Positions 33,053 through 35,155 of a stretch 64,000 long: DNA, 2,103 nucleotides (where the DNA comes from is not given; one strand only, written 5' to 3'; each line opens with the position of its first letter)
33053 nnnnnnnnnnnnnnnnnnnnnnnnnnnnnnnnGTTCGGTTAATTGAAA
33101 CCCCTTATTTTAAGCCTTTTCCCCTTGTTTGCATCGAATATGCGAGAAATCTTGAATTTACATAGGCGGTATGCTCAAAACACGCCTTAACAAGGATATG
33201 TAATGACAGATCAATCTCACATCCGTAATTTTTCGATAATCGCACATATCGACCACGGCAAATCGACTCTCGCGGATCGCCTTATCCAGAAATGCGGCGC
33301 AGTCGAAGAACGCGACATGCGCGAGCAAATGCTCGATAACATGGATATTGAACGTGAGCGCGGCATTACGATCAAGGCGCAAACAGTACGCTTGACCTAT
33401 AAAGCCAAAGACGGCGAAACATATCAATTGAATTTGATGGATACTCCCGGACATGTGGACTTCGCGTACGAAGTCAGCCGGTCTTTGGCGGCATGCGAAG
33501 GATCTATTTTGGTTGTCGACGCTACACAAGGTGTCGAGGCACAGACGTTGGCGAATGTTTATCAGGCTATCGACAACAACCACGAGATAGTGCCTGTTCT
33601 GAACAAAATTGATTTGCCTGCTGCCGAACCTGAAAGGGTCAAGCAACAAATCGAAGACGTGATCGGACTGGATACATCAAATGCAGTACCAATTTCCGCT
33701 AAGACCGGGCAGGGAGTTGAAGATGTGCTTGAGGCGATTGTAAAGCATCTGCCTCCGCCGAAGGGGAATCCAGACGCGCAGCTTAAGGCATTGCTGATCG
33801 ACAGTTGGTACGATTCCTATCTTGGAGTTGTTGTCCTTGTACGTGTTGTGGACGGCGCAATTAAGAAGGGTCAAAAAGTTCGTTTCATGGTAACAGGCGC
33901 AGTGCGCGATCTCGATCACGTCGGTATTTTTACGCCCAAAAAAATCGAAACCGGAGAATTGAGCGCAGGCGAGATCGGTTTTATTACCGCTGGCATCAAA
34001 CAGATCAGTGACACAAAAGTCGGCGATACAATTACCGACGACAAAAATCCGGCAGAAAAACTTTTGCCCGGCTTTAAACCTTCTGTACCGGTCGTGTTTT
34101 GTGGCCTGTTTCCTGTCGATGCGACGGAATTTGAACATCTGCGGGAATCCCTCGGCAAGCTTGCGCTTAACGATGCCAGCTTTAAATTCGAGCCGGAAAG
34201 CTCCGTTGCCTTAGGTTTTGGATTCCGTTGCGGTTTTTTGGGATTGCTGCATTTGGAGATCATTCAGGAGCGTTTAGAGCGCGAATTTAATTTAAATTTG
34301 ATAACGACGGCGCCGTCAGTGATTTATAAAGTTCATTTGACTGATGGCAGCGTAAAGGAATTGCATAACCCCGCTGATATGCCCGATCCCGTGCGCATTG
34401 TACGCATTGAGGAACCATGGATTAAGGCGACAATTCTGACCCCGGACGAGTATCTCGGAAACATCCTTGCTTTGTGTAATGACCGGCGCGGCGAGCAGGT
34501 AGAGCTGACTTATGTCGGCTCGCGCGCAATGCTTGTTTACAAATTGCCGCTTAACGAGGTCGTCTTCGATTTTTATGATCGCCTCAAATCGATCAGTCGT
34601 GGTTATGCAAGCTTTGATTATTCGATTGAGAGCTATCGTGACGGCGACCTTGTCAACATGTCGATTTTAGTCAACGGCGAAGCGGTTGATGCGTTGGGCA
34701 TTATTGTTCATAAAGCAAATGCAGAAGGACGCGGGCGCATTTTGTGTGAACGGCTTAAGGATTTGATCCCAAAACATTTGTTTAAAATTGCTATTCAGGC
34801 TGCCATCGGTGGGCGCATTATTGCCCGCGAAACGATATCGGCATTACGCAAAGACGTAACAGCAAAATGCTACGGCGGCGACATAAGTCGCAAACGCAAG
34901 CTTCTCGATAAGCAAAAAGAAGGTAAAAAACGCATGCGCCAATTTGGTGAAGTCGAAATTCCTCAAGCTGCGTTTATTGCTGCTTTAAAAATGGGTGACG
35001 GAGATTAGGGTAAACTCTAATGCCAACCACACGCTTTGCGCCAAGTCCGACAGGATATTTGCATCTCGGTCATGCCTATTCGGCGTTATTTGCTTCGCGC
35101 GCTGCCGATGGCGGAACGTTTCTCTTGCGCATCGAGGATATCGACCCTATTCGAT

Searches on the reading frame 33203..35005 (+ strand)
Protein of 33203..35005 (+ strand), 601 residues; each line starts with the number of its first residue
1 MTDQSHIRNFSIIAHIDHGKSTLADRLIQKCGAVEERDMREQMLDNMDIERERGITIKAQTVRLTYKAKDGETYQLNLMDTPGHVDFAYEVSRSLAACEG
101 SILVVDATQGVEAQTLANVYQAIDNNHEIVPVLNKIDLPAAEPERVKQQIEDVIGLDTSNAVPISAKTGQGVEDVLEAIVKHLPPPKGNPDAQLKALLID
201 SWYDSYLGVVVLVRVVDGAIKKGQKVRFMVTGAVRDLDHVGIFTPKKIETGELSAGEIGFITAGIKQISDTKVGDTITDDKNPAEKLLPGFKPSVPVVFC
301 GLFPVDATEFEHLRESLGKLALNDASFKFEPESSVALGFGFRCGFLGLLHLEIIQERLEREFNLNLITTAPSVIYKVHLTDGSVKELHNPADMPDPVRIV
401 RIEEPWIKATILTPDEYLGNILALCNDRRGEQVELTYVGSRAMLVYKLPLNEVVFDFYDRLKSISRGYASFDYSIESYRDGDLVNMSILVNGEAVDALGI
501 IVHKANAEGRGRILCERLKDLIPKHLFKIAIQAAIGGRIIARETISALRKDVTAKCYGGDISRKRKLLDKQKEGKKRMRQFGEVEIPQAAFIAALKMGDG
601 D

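Call 73: find_encoding_contigs(protein=window:33203-35005:+, flank=10000, max_places=1)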
Protein window:33203-35005:+ (601 aa): 2 contigs read that carry it; 1 place shown.
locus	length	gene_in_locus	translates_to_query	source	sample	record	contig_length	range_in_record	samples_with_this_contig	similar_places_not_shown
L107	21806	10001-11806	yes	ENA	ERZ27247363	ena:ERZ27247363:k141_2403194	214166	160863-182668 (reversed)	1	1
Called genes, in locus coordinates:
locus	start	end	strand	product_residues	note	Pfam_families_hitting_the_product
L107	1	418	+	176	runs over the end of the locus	PF09476:Pilus_CpaD (weak), PF00691:OmpA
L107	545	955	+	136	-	PF02699:YajC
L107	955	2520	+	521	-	PF07549:Sec_GG (weak), PF21760:SecD_1st, PF22599:SecDF_P1_head, PF02355:SecD_SecF_C, PF03176:MMPL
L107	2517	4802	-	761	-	PF08269:dCache_2, PF17200:sCache_2, PF17201:Cache_3-Cache_2, PF00512:HisKA, PF02518:HATPase_c, PF00072:Response_reg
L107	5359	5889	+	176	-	PF07750:GcrA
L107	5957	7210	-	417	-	PF01266:DAO (weak), PF01593:Amino_oxidase, PF13450:NAD_binding_8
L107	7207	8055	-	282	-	PF00494:SQS_PSY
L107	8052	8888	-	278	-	PF00494:SQS_PSY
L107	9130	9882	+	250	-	PF02578:Cu-oxidase_4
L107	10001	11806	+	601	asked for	PF00009:GTP_EFTU, PF00071:Ras (weak), PF03144:GTP_EFTU_D2, PF14492:EFG_III (faint), PF00679:EFG_C, PF06421:LepA_C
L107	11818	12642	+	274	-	PF00749:tRNA-synt_1c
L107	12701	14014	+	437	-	PF01595:CNNM, PF00571:CBS (weak), PF03471:CorC_HlyC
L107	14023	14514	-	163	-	PF01047:MarR (weak), PF13404:HTH_AsnC-type, PF13412:HTH_24, PF01037:AsnC_trans_reg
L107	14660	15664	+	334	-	PF06258:Mito_fiss_Elm1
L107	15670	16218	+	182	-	PF03449:GreA_GreB_N, PF01272:GreA_GreB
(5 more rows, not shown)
